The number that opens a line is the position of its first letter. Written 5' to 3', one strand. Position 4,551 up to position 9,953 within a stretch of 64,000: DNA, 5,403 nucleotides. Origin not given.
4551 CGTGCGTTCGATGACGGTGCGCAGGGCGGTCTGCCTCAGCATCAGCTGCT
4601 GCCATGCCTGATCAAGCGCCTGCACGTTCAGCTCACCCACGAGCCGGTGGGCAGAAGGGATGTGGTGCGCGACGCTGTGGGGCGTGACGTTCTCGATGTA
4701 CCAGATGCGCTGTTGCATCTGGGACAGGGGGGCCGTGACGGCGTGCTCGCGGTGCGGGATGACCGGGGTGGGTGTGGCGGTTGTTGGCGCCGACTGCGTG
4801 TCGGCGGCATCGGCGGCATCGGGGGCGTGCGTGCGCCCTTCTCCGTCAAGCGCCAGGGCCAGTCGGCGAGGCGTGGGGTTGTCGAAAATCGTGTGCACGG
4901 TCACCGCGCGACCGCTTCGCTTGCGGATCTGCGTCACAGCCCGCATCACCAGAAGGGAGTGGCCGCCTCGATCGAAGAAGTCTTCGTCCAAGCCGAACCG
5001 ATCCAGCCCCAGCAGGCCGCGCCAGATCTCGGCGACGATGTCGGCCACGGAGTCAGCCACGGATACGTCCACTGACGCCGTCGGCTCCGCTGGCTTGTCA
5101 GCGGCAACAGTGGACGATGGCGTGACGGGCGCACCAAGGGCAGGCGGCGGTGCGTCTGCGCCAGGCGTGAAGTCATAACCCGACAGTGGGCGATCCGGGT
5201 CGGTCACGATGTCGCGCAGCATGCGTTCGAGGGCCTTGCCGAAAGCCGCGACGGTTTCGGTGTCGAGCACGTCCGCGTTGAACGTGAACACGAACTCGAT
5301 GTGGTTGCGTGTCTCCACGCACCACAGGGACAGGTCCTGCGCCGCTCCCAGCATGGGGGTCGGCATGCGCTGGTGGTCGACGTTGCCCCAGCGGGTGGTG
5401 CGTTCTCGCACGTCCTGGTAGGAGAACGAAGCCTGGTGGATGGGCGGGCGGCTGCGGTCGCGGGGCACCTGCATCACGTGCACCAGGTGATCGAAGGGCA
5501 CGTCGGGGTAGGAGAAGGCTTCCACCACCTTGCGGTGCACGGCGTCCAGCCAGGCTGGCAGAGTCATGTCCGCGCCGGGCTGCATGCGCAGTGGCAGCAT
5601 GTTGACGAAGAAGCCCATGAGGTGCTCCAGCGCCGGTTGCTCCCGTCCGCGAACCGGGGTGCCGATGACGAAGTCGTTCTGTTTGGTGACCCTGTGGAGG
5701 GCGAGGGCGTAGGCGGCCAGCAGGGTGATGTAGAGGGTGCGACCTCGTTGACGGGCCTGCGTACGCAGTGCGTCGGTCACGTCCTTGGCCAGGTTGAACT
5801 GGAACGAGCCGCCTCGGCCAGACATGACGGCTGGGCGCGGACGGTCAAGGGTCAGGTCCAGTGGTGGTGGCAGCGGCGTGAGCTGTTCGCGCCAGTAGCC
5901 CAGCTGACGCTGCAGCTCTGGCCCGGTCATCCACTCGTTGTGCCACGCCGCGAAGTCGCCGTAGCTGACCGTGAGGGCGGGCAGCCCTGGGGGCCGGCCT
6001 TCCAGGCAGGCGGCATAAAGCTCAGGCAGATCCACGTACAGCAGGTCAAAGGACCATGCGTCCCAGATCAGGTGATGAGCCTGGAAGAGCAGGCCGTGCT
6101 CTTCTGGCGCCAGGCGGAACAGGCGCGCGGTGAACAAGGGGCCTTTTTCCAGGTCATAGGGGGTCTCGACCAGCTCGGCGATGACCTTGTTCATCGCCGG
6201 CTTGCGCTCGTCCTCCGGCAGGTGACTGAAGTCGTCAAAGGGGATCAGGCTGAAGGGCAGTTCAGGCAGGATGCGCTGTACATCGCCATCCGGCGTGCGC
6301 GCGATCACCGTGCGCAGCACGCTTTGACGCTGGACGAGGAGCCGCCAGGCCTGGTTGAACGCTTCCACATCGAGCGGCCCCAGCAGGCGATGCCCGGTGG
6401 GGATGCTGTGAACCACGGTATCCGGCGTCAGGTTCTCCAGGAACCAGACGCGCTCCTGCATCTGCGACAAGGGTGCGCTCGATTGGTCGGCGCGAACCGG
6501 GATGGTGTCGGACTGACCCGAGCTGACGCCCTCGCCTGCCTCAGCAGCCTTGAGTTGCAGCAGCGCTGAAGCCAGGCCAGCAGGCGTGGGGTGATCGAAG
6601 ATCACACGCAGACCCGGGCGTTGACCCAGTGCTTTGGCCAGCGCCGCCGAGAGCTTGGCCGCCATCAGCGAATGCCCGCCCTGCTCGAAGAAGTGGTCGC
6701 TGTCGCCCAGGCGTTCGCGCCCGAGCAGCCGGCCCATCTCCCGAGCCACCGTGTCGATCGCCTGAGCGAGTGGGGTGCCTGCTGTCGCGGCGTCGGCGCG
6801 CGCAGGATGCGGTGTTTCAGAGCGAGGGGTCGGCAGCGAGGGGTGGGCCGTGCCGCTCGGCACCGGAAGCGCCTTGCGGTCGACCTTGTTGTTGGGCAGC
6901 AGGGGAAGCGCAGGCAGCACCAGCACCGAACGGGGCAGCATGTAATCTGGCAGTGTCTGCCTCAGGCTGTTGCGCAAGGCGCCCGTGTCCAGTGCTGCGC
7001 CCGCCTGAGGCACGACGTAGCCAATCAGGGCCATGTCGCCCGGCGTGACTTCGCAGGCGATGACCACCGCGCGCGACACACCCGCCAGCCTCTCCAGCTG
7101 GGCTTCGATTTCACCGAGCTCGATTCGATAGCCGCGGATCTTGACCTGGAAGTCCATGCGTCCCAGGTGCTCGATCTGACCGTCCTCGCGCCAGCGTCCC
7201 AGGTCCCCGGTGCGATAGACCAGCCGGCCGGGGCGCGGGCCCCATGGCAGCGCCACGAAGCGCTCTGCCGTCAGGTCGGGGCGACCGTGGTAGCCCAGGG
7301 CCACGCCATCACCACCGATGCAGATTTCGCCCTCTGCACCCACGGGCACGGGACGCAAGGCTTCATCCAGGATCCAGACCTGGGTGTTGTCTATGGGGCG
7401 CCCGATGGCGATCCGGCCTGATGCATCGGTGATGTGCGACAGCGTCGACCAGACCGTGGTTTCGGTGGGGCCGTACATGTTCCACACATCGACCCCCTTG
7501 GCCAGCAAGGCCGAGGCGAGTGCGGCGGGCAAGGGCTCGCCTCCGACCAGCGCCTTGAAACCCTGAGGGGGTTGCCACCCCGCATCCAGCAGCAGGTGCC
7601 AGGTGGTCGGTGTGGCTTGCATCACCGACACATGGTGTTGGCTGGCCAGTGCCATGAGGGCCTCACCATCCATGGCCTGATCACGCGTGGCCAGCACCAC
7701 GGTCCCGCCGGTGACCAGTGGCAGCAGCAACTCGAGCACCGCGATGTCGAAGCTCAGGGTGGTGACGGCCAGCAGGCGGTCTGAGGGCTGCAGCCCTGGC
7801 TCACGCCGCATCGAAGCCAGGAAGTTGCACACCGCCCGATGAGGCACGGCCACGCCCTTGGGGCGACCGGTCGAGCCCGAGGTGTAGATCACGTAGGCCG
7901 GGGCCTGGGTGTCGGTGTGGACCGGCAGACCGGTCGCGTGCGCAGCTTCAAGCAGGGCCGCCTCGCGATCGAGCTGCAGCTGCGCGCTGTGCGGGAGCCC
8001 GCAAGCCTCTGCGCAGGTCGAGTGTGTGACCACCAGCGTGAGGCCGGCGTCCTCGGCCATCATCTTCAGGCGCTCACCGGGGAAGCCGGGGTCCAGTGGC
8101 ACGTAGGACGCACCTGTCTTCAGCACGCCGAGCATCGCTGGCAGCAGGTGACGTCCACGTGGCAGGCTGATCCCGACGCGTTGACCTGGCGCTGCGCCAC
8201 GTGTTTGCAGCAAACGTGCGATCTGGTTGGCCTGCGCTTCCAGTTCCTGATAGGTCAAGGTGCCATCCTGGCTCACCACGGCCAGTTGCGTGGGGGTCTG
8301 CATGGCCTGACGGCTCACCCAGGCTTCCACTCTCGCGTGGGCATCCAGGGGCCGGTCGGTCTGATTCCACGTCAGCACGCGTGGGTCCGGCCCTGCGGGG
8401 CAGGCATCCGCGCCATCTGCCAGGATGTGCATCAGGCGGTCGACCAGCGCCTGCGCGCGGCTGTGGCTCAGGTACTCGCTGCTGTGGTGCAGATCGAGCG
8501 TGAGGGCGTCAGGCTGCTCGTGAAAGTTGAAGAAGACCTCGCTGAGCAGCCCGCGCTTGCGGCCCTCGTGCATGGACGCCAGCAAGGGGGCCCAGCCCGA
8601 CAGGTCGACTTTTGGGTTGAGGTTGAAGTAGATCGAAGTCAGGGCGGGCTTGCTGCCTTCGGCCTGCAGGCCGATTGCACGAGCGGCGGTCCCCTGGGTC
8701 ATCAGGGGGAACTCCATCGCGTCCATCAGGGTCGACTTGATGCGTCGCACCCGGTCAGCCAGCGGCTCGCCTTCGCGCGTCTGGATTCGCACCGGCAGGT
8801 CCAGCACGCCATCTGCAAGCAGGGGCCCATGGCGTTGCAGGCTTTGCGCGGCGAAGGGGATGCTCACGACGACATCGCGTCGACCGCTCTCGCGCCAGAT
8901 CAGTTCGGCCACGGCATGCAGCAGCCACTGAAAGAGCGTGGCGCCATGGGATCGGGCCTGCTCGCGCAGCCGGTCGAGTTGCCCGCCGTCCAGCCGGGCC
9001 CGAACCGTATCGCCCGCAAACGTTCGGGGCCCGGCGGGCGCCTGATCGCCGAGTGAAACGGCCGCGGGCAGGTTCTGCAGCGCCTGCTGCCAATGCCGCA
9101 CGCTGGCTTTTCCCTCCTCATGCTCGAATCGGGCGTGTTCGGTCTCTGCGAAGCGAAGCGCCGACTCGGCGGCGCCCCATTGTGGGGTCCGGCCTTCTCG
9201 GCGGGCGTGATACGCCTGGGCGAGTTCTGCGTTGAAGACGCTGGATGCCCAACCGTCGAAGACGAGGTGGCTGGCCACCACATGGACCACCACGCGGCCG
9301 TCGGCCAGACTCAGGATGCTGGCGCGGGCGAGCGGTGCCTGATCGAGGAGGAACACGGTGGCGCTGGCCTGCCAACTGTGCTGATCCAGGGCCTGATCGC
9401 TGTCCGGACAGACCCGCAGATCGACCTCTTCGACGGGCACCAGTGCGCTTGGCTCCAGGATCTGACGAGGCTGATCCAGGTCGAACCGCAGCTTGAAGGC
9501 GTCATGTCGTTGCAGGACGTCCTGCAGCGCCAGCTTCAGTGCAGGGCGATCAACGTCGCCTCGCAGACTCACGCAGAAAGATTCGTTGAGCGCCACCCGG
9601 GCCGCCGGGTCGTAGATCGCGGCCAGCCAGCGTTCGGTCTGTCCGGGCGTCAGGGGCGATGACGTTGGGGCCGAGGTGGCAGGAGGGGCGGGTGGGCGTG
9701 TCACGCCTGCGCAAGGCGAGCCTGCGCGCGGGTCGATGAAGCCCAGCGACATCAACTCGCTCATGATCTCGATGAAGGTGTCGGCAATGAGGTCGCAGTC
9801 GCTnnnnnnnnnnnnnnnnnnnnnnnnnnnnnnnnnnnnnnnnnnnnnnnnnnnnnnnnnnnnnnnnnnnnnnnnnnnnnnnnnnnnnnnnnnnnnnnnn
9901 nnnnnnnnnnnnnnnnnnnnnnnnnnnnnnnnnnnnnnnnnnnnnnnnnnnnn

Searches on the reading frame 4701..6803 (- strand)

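Call 35: search_protein_families(library=pfam, proteins=[window:4701-6803:-], max_evalue=0.0001)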
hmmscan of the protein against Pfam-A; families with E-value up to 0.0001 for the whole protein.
window:4701-6803:- (701 aa): 2 families
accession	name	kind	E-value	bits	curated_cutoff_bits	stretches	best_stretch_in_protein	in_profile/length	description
PF00668.25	Condensation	-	2.2e-90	304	30.6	1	107-547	2-448/456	Condensation domain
PF00550.31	PP-binding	-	1.7e-26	92.7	20.8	2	589-650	2-65/67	Phosphopantetheine attachment site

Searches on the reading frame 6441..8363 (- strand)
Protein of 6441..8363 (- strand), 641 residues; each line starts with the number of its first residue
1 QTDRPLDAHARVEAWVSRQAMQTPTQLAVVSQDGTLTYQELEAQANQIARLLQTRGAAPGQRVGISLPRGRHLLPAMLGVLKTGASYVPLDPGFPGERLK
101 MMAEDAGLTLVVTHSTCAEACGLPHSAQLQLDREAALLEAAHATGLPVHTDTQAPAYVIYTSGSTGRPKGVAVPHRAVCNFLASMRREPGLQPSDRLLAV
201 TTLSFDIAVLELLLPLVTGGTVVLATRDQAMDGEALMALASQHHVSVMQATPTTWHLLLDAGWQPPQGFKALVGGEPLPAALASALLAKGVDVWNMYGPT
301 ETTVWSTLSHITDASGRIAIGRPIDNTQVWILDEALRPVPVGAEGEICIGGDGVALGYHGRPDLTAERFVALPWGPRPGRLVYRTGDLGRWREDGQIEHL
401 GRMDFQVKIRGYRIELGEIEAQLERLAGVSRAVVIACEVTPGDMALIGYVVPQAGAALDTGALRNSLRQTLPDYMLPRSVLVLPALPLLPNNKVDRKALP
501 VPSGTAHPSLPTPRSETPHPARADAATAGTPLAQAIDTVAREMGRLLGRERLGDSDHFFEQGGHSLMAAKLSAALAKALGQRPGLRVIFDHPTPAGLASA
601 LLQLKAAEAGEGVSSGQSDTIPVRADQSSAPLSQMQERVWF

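Call 35: search_protein_families(library=pfam, proteins=[window:6441-8363:-], max_evalue=0.0001)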
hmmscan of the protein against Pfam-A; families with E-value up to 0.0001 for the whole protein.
window:6441-8363:- (641 aa): 3 families
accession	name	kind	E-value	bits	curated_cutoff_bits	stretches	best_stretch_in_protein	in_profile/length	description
PF00501.34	AMP-binding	-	4.5e-86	289.5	29.9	1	17-359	2-384/384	AMP-binding enzyme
PF00550.31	PP-binding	-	1.1e-11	45.3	20.8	1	538-601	2-67/67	Phosphopantetheine attachment site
PF13193.12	AMP-binding_C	-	7.5e-08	33.6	24.5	1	418-492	1-75/76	AMP-binding enzyme C-terminal domain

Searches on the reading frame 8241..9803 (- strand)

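Call 35: search_protein_families(library=pfam, proteins=[window:8241-9803:-], max_evalue=0.0001)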
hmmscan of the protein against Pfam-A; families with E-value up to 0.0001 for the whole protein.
window:8241-9803:- (521 aa): 1 family
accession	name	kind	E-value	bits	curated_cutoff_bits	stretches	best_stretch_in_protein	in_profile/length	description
PF00668.25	Condensation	-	5.3e-41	141.2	30.6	1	49-364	5-325/456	Condensation domain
